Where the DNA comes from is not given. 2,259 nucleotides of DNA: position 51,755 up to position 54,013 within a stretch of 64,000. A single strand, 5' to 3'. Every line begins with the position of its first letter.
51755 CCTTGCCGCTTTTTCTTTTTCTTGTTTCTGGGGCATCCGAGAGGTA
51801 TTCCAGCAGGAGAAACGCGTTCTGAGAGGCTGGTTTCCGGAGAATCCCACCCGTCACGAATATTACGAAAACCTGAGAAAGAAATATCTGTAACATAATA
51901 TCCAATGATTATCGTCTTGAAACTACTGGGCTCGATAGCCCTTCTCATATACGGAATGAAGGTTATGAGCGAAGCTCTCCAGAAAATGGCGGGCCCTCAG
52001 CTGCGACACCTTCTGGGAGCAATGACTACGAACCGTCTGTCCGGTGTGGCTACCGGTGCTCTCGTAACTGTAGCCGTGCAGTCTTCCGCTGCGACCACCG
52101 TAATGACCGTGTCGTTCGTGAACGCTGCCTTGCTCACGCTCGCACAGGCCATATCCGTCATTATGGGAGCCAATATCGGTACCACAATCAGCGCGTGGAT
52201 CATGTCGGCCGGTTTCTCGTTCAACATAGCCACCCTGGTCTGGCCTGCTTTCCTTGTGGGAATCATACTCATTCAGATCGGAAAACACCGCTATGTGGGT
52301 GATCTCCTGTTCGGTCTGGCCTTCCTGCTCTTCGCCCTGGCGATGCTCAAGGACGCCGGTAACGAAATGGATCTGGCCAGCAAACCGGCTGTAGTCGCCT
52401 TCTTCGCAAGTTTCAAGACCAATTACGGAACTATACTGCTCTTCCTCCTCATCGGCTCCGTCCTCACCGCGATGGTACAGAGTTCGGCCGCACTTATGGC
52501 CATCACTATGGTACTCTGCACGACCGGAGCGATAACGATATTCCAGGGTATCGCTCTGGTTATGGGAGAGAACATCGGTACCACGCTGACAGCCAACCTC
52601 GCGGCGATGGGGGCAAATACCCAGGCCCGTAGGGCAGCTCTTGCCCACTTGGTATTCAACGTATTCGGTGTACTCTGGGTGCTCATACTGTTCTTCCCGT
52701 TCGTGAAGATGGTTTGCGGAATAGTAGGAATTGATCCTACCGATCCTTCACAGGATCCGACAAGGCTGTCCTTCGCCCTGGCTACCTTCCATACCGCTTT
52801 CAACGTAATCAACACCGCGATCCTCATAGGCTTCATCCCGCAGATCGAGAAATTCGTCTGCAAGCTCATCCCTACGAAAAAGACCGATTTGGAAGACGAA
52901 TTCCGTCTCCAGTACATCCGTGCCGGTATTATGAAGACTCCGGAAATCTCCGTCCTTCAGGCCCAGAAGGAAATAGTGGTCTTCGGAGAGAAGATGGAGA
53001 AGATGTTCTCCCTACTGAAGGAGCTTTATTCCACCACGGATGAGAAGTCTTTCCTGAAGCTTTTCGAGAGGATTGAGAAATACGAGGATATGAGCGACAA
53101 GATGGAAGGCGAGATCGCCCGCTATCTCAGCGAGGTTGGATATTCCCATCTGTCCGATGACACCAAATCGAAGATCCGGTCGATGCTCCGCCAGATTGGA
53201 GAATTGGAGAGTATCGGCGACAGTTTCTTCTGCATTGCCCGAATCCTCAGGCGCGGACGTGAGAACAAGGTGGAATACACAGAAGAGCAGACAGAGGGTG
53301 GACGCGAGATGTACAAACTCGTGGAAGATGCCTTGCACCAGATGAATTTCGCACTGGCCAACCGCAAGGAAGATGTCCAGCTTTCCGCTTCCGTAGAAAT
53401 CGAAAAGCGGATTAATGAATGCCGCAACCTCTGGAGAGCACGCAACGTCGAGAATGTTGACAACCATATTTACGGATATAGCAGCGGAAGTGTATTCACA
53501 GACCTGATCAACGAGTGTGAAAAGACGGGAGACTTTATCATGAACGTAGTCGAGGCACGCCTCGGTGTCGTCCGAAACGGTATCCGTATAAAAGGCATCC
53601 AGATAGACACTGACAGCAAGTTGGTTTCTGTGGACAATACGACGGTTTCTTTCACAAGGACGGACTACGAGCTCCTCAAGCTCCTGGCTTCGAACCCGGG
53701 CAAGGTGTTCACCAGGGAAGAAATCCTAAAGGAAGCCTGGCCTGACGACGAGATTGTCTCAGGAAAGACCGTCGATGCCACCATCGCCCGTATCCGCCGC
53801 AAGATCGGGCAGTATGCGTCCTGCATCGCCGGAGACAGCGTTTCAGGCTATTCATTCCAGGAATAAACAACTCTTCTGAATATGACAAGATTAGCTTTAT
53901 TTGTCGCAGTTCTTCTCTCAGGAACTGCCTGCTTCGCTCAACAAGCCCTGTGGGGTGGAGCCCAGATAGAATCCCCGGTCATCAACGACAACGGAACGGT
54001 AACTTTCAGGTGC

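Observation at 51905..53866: Phosphate-transporter-like membrane protein ending in a PhoB/OmpR-type DNA-binding domain, with no receiver domain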

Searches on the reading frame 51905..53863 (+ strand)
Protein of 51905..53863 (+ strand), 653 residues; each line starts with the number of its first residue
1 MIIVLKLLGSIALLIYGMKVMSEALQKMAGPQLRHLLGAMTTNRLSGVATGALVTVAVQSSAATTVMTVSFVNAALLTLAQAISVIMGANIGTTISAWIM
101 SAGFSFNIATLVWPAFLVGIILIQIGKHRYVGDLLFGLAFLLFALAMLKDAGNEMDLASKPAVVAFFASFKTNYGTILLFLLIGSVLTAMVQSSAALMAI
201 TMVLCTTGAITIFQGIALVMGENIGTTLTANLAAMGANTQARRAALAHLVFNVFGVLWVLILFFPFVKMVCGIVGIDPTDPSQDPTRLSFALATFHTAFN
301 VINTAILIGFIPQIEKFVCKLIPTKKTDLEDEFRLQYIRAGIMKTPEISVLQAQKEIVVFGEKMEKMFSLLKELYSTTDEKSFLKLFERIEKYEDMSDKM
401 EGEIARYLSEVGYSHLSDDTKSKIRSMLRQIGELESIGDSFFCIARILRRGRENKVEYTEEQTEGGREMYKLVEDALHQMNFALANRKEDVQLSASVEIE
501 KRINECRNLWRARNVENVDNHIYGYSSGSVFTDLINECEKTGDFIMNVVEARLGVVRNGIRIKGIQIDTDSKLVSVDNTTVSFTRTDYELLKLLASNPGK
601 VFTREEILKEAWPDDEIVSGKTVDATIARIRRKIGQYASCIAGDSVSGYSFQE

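Call 3: search_protein_families(library=pfam, proteins=[window:51905-53863:+], max_evalue=1)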
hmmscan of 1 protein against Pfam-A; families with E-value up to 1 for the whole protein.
window:51905-53863:+ (653 aa): 4 families
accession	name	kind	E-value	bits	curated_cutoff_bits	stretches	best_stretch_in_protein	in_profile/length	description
PF02690.20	Na_Pi_cotrans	-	1.5e-53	181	29.1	2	13-149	1-136/137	Na+/Pi-cotransporter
PF00486.34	Trans_reg_C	-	1.3e-16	60.8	26.2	1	579-650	2-76/77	Transcriptional regulatory protein, C terminal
PF01895.24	PhoU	-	3.2e-07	31.1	23.5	1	361-446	5-87/89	PhoU domain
PF01865.21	PhoU_div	-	0.052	13.3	24.4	1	354-410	113-174/214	Protein of unknown function DUF47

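Call 4: search_protein_families(library=ncbifam, proteins=[window:51905-53863:+], max_evalue=1)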
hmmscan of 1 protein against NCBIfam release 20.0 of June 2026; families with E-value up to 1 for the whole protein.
window:51905-53863:+ (653 aa): 41 families (the best 25 are shown)
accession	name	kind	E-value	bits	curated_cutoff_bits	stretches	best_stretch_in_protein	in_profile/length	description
TIGR00704.1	NaPi_cotrn_rel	hypoth_equivalog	1.6e-62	211.9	210.1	1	1-325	1-308/308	Na/Pi-cotransporter II-related protein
NF037997.1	Na_Pi_symport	subfamily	1.2e-54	185.8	50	1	11-318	5-294/294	Na/Pi symporter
NF053854.1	RespRegPhoBBctds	equivalog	4.1e-26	91.7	270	1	558-652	131-225/225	two-component system response regulator PhoB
TIGR01013.1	2a58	subfamily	4.7e-25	88.4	306.15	2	179-267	272-362/456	sodium-dependent inorganic phosphate transporter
TIGR02154.1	PhoB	equivalog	4.3e-15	55.6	296.2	1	558-651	130-225/226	phosphate regulon transcriptional regulator PhoB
NF045944.1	ResRegRpaBCyano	equivalog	7.3e-14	51.7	330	1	559-652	130-228/229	response regulator transcription factor RpaB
NF040534.1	resp_reg_YycF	equivalog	6.7e-13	48.4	340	1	557-639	130-212/231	response regulator YycF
NF040689.1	MtrAB_MtrA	equivalog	4.1e-11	42.7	300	1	558-636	122-200/219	MtrAB system response regulator MtrA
NF007982.1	PRK10710.1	equivalog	4.3e-11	42.8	380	1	565-637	138-210/235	envelope stress response regulator BaeR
NF041733.1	resp_reg_CseB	equivalog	1.9e-10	40.6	350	1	559-636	136-213/228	two-component system response regulator CseB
NF008296.0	PRK11083.1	equivalog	2.2e-10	40.3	273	1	560-650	131-224/228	two-component system response regulator CreB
NF008567.0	PRK11517.1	equivalog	2.4e-10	40.2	353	1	558-636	123-201/223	response regulator transcription factor HprR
NF033117.2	vanR_ACDEGLN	exception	6.8e-10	38.9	350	1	559-636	130-207/226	VanR-ABDEGLN family response regulator transcription factor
NF008078.0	PRK10816.1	equivalog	1.9e-09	37.3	336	1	552-637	119-204/223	two-component system response regulator PhoP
NF012227.0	AdeR_RR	equivalog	2.4e-09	37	340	1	560-636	140-219/239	efflux system response regulator transcription factor AdeR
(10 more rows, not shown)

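Call 5: find_homologous_proteins(query=window:51905-53863:+, max_evalue=0.00001)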
Query window:51905-53863:+ (653 aa): 8000 proteins with E <= 0.00001 among 8000 candidates; the best 120 are listed.
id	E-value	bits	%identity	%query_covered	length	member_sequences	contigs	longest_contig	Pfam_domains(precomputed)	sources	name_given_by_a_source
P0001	0.0e+0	1421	100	100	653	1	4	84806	PF01895.25,PF00486.35,PF02690.21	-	-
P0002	0.0e+0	1315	93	100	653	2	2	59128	PF01895.25,PF00486.35,PF02690.21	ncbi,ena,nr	ncbi:MAG: Na/Pi symporter [Bacteroidales bacterium]|nr:Na/Pi symporter [Bacteroidales bacterium]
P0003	0.0e+0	1292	90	100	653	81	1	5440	PF01895.25,PF00486.35,PF02690.21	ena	-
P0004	0.0e+0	1234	86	100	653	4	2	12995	PF01895.25,PF00486.35,PF02690.21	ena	-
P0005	0.0e+0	1231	86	100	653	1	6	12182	PF01895.25,PF00486.35,PF02690.21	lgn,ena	-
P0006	0.0e+0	1210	84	100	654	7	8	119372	PF01895.25,PF00486.35,PF02690.21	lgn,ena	-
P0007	0.0e+0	1188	87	100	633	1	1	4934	PF01895.25,PF00486.35,PF02690.21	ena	-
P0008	0.0e+0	1174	86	100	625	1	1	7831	PF01895.25,PF00486.35,PF02690.21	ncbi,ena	-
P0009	0.0e+0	1141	80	100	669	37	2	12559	PF01895.25,PF00486.35,PF02690.21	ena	-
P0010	0.0e+0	1127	78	100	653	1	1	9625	PF01895.25,PF00486.35,PF02690.21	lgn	-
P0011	0.0e+0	1113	70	77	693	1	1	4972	PF01895.25,PF02690.21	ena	-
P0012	0.0e+0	1091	75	100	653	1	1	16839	PF01895.25,PF00486.35,PF02690.21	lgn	-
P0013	0.0e+0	1089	76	100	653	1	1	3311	PF01895.25,PF00486.35,PF02690.21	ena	-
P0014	0.0e+0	1087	75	100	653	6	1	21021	PF01895.25,PF00486.35,PF02690.21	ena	-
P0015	0.0e+0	1086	75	100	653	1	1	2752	PF01895.25,PF00486.35,PF02690.21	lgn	-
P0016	0.0e+0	1085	75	100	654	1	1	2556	PF01895.25,PF00486.35,PF02690.21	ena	-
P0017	0.0e+0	1073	75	100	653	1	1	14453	PF01895.25,PF00486.35,PF02690.21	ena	-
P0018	0.0e+0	1068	74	100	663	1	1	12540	PF01895.25,PF00486.35,PF02690.21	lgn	-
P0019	0.0e+0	1066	74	100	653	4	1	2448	PF01895.25,PF00486.35,PF02690.21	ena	-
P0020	0.0e+0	1066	74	100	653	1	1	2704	PF01895.25,PF00486.35,PF02690.21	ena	-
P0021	0.0e+0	1066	74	100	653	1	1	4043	PF01895.25,PF00486.35,PF02690.21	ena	-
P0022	0.0e+0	1065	74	100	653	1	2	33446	PF01895.25,PF00486.35,PF02690.21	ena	-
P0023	0.0e+0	1065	73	100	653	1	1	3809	PF01895.25,PF00486.35,PF02690.21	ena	-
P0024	0.0e+0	1065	74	100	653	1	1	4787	PF01895.25,PF00486.35,PF02690.21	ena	-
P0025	0.0e+0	1064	74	100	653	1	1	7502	PF01895.25,PF00486.35,PF02690.21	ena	-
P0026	0.0e+0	1064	74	100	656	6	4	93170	PF01895.25,PF00486.35,PF02690.21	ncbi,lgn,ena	-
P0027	0.0e+0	1063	74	100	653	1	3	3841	PF01895.25,PF00486.35,PF02690.21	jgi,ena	jgi:phosphate:Na+ symporter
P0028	0.0e+0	1063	74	100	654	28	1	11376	PF01895.25,PF00486.35,PF02690.21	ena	-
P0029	0.0e+0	1063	74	100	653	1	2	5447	PF01895.25,PF00486.35,PF02690.21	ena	-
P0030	0.0e+0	1062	73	100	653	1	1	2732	PF01895.25,PF00486.35,PF02690.21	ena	-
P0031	0.0e+0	1062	73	100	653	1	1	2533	PF01895.25,PF00486.35,PF02690.21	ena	-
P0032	0.0e+0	1062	73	100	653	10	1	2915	PF01895.25,PF00486.35,PF02690.21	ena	-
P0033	0.0e+0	1062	73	100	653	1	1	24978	PF01895.25,PF00486.35,PF02690.21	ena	-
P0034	0.0e+0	1062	74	100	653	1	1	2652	PF01895.25,PF00486.35,PF02690.21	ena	-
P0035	0.0e+0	1062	73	100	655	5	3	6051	PF01895.25,PF00486.35,PF02690.21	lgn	-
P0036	0.0e+0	1061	73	100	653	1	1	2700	PF01895.25,PF00486.35,PF02690.21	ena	-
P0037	0.0e+0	1061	74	100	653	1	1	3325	PF01895.25,PF00486.35,PF02690.21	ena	-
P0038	0.0e+0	1061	73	100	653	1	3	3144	PF01895.25,PF00486.35,PF02690.21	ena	-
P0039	0.0e+0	1061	73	100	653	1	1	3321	PF01895.25,PF00486.35,PF02690.21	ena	-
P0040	0.0e+0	1061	74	100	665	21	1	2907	PF01895.25,PF00486.35,PF02690.21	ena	-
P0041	0.0e+0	1061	73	100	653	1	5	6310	PF01895.25,PF00486.35,PF02690.21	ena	-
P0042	0.0e+0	1060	74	100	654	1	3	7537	PF01895.25,PF00486.35,PF02690.21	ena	-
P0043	0.0e+0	1060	75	100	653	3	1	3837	PF01895.25,PF00486.35,PF02690.21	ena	-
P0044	0.0e+0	1060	73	100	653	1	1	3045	PF01895.25,PF00486.35,PF02690.21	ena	-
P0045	0.0e+0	1059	73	100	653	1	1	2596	PF01895.25,PF00486.35,PF02690.21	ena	-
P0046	0.0e+0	1059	75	100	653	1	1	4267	PF01895.25,PF00486.35,PF02690.21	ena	-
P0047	0.0e+0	1059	74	99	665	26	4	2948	PF01895.25,PF00486.35,PF02690.21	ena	-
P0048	0.0e+0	1059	73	100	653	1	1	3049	PF01895.25,PF00486.35,PF02690.21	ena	-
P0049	0.0e+0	1059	74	100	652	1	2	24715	PF01895.25,PF00486.35,PF02690.21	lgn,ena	-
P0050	0.0e+0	1058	74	100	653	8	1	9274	PF01895.25,PF00486.35,PF02690.21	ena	-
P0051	0.0e+0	1058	74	100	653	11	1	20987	PF01895.25,PF00486.35,PF02690.21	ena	-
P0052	0.0e+0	1058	74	100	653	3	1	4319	PF01895.25,PF00486.35,PF02690.21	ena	-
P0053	0.0e+0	1058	74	100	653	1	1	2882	PF01895.25,PF00486.35,PF02690.21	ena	-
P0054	0.0e+0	1057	74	100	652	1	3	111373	PF01895.25,PF00486.35,PF02690.21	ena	-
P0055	0.0e+0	1057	74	100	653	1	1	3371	PF01895.25,PF00486.35,PF02690.21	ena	-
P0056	0.0e+0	1057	73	98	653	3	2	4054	PF01895.25,PF00486.35,PF02690.21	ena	-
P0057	0.0e+0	1057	74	100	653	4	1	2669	PF01895.25,PF00486.35,PF02690.21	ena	-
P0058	0.0e+0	1056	73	100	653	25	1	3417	PF01895.25,PF00486.35,PF02690.21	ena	-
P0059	0.0e+0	1055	73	100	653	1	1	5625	PF01895.25,PF00486.35,PF02690.21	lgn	-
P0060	0.0e+0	1055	74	100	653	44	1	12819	PF01895.25,PF00486.35,PF02690.21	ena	-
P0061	0.0e+0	1055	74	100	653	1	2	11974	PF01895.25,PF00486.35,PF02690.21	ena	-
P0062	0.0e+0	1054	73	100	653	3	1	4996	PF01895.25,PF00486.35,PF02690.21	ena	-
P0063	0.0e+0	1053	73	100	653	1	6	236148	PF01895.25,PF00486.35,PF02690.21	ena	-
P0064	0.0e+0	1053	73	100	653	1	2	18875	PF01895.25,PF00486.35,PF02690.21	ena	-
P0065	0.0e+0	1053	74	100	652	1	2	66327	PF01895.25,PF00486.35,PF02690.21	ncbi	-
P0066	0.0e+0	1053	74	100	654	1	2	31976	PF01895.25,PF00486.35,PF02690.21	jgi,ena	-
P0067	0.0e+0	1052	74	100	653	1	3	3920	PF01895.25,PF00486.35,PF02690.21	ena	-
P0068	0.0e+0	1051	74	99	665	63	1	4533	PF01895.25,PF00486.35,PF02690.21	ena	-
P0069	0.0e+0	1051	74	100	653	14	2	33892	PF01895.25,PF00486.35,PF02690.21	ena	-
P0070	0.0e+0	1051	74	99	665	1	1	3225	PF01895.25,PF00486.35,PF02690.21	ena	-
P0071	0.0e+0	1050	73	100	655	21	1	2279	PF01895.25,PF00486.35,PF02690.21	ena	-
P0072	0.0e+0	1050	73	100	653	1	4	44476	PF01895.25,PF00486.35,PF02690.21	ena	-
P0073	0.0e+0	1050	73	100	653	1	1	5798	PF01895.25,PF00486.35,PF02690.21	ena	-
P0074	0.0e+0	1049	73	100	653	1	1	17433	PF01895.25,PF00486.35,PF02690.21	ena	-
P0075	0.0e+0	1049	74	100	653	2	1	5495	PF01895.25,PF00486.35,PF02690.21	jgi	-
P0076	0.0e+0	1049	74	100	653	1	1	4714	PF01895.25,PF00486.35,PF02690.21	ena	-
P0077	0.0e+0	1049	73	100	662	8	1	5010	PF01895.25,PF00486.35,PF02690.21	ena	-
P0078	0.0e+0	1049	74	99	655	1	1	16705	PF01895.25,PF00486.35,PF02690.21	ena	-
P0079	0.0e+0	1049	74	100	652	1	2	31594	PF01895.25,PF00486.35,PF02690.21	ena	-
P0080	0.0e+0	1049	73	100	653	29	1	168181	PF01895.25,PF00486.35,PF02690.21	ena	-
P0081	0.0e+0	1049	74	100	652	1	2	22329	PF01895.25,PF00486.35,PF02690.21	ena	-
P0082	0.0e+0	1048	74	100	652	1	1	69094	PF01895.25,PF00486.35,PF02690.21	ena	-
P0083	0.0e+0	1047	74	100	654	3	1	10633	PF00486.35,PF02690.21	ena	-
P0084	0.0e+0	1047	74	100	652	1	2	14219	PF01895.25,PF00486.35,PF02690.21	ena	-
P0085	0.0e+0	1047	74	100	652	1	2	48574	PF01895.25,PF00486.35,PF02690.21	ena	-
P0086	0.0e+0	1047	72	100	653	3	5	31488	PF01895.25,PF00486.35,PF02690.21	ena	-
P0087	0.0e+0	1046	73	100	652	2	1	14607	PF01895.25,PF00486.35,PF02690.21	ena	-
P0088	0.0e+0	1046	73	100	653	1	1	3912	PF01895.25,PF00486.35,PF02690.21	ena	-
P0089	0.0e+0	1046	73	100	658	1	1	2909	PF01895.25,PF00486.35,PF02690.21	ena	-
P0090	0.0e+0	1046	73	100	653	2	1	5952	PF01895.25,PF00486.35,PF02690.21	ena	-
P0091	0.0e+0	1046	74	100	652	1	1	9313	PF01895.25,PF00486.35,PF02690.21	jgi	-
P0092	0.0e+0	1046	73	100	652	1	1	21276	PF01895.25,PF00486.35,PF02690.21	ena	-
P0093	0.0e+0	1046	73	100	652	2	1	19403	PF01895.25,PF00486.35,PF02690.21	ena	-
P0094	0.0e+0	1045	73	100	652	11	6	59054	PF01895.25,PF00486.35,PF02690.21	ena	-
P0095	0.0e+0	1045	73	100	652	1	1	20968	PF01895.25,PF00486.35,PF02690.21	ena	-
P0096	0.0e+0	1045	72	100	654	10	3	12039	PF01895.25,PF00486.35,PF02690.21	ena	-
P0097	0.0e+0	1045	72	100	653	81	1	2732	PF01895.25,PF00486.35,PF02690.21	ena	-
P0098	0.0e+0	1045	73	100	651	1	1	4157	PF01895.25,PF00486.35,PF02690.21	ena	-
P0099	0.0e+0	1045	72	100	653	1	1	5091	PF01895.25,PF00486.35,PF02690.21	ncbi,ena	-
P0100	0.0e+0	1045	73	100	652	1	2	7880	PF01895.25,PF00486.35,PF02690.21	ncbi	-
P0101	0.0e+0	1044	73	100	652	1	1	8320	PF01895.25,PF00486.35,PF02690.21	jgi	-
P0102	0.0e+0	1044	72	100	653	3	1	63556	PF01895.25,PF00486.35,PF02690.21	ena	-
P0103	0.0e+0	1044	73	100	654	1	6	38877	PF01895.25,PF00486.35,PF02690.21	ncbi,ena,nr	ncbi:MAG: Na/Pi symporter [Bacteroidaceae bacterium]|nr:Na/Pi symporter [Bacteroidaceae bacterium]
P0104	0.0e+0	1044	73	100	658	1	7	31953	PF01895.25,PF00486.35,PF02690.21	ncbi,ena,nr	ncbi:MAG: Na/Pi symporter [Bacteroidales bacterium]|nr:Na/Pi symporter [Bacteroidales bacterium]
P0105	0.0e+0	1044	73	100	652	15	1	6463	PF01895.25,PF00486.35,PF02690.21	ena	-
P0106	0.0e+0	1044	73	100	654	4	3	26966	PF01895.25,PF00486.35,PF02690.21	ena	-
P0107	0.0e+0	1043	73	100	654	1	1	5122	PF01895.25,PF00486.35,PF02690.21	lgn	-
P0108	0.0e+0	1043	73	100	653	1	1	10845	PF01895.25,PF00486.35,PF02690.21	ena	-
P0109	0.0e+0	1043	73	100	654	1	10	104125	PF01895.25,PF00486.35,PF02690.21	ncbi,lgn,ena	-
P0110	0.0e+0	1043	73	100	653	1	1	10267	PF01895.25,PF00486.35,PF02690.21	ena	-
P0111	0.0e+0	1043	74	98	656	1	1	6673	PF01895.25,PF00486.35,PF02690.21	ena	-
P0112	0.0e+0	1043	73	100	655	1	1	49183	PF01895.25,PF00486.35,PF02690.21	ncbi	-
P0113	0.0e+0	1042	74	100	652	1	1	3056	PF01895.25,PF00486.35,PF02690.21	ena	-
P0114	0.0e+0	1042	73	100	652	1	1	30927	PF01895.25,PF00486.35,PF02690.21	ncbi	-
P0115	0.0e+0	1042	73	100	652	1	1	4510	PF01895.25,PF00486.35,PF02690.21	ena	-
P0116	0.0e+0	1042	73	100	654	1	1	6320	PF01895.25,PF00486.35,PF02690.21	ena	-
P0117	0.0e+0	1042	73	100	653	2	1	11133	PF01895.25,PF00486.35,PF02690.21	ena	-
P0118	0.0e+0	1042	73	100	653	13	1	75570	PF01895.25,PF00486.35,PF02690.21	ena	-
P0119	0.0e+0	1042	73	100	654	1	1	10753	PF01895.25,PF00486.35,PF02690.21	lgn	-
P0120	0.0e+0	1041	72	100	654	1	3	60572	PF01895.25,PF00486.35,PF02690.21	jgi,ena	-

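Call 24: find_related_loci(query=A1, collection=genome_contigs, flank=6000)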
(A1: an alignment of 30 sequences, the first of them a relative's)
Query A1 (653 aa) in genome_contigs; peptide patterns used: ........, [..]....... (x = any residue, [..] = any of these).
600 stretches matched a pattern (row limit reached: there are more); 600 encode a relative of the query (tblastn E <= 1e-3); the best 80 are kept; 80 distinct loci.
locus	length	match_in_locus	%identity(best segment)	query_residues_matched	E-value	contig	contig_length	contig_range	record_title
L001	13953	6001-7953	84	1-651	0e+0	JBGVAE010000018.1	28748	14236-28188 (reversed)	MAG: Candidatus Cryptobacteroides sp. isolate ruminal_MAG_438 ruminal_MAG_438_contig_0018, whole genome shotgun sequence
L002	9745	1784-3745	73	1-653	0e+0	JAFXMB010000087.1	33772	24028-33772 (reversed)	MAG: Bacteroidaceae bacterium isolate RGIG6538 Sheep_Reticulum-3__c529544, whole genome shotgun sequence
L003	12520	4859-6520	78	1-555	0e+0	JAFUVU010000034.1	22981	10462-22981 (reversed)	MAG: Bacteroidales bacterium isolate RGIG4871 Roe_deer_Rumen-1__c8666, whole genome shotgun sequence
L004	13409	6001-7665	74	1-555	0e+0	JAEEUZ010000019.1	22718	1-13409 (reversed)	MAG: Bacteroidales bacterium isolate Tb.RUG.440 NODE_8220_length_22718_cov_0.815192, whole genome shotgun sequence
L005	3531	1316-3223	55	15-653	0e+0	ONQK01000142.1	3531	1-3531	uncultured Prevotella sp. isolate RUG536 genome assembly, contig: k87_21455235, whole genome shotgun sequence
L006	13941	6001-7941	54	3-653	0e+0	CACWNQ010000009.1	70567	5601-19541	MAG: uncultured Bacteroidales bacterium isolate RUG10757 genome assembly, contig: RUG10757_asm_9, whole genome shotgun s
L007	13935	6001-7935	54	6-653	0e+0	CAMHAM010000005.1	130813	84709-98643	MAG: uncultured Prevotella sp. isolate SRR11784292_bin.4_metaWRAP_v1.3_MAG genome assembly, contig: ERZ12202954.40, whol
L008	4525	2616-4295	61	1-555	0e+0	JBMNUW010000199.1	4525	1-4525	MAG: Prevotella sp. isolate SBF912SR2HQ0091 scaffold_8830_c1, whole genome shotgun sequence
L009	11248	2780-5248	63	2-651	0e+0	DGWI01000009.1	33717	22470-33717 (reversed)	MAG TPA_asm: Porphyromonadaceae bacterium UBA4262 UBA4262_contig_1158, whole genome shotgun sequence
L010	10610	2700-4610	54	15-653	0e+0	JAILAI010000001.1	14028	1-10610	MAG: Prevotella sp. isolate RUI529 k141_15472430_flag=0_multi=71.2160_len=14028, whole genome shotgun sequence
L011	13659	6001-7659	60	3-554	0e+0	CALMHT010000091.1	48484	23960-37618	MAG TPA_asm: uncultured Prevotella sp. isolate ERR1414267_bin.9_CONCOCT_v1.1_MAG genome assembly, contig: ERZ1749901.57,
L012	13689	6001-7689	59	3-558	0e+0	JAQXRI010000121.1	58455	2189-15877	MAG: Prevotellaceae bacterium isolate SUG1453 k141_673613, whole genome shotgun sequence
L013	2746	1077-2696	62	15-553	0e+0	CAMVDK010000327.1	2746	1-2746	MAG TPA_asm: uncultured Porphyromonadaceae bacterium isolate SRR8387714_bin.83_metaWRAP_v1.3_MAG genome assembly, contig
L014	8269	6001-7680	59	3-555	0e+0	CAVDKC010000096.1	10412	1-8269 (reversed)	Oribacterium sp. isolate G02649-L1_cleanbin_000052 genome assembly, contig: Spades_G02649-L1_contig_4649, whole genome s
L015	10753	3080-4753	60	1-554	0e+0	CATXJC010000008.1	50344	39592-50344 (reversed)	MAG TPA_asm: uncultured Prevotella sp. isolate SRR17382079_bin.3_MetaWRAP_v1.3_MAG genome assembly, contig: ERZ18707905.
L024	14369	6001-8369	56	1-652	0e+0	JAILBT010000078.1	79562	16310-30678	MAG: Prevotella sp. isolate RUI566 k141_14151802_flag=0_multi=13.9328_len=79562, whole genome shotgun sequence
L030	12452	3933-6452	55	1-649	0e+0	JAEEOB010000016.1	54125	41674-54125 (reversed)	MAG: Bacteroidaceae bacterium isolate Tb.RUG.277 NODE_231031_length_54125_cov_1.475981, whole genome shotgun sequence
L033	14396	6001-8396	53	2-652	0e+0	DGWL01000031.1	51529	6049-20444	MAG TPA_asm: Porphyromonadaceae bacterium UBA4259 UBA4259_contig_455, whole genome shotgun sequence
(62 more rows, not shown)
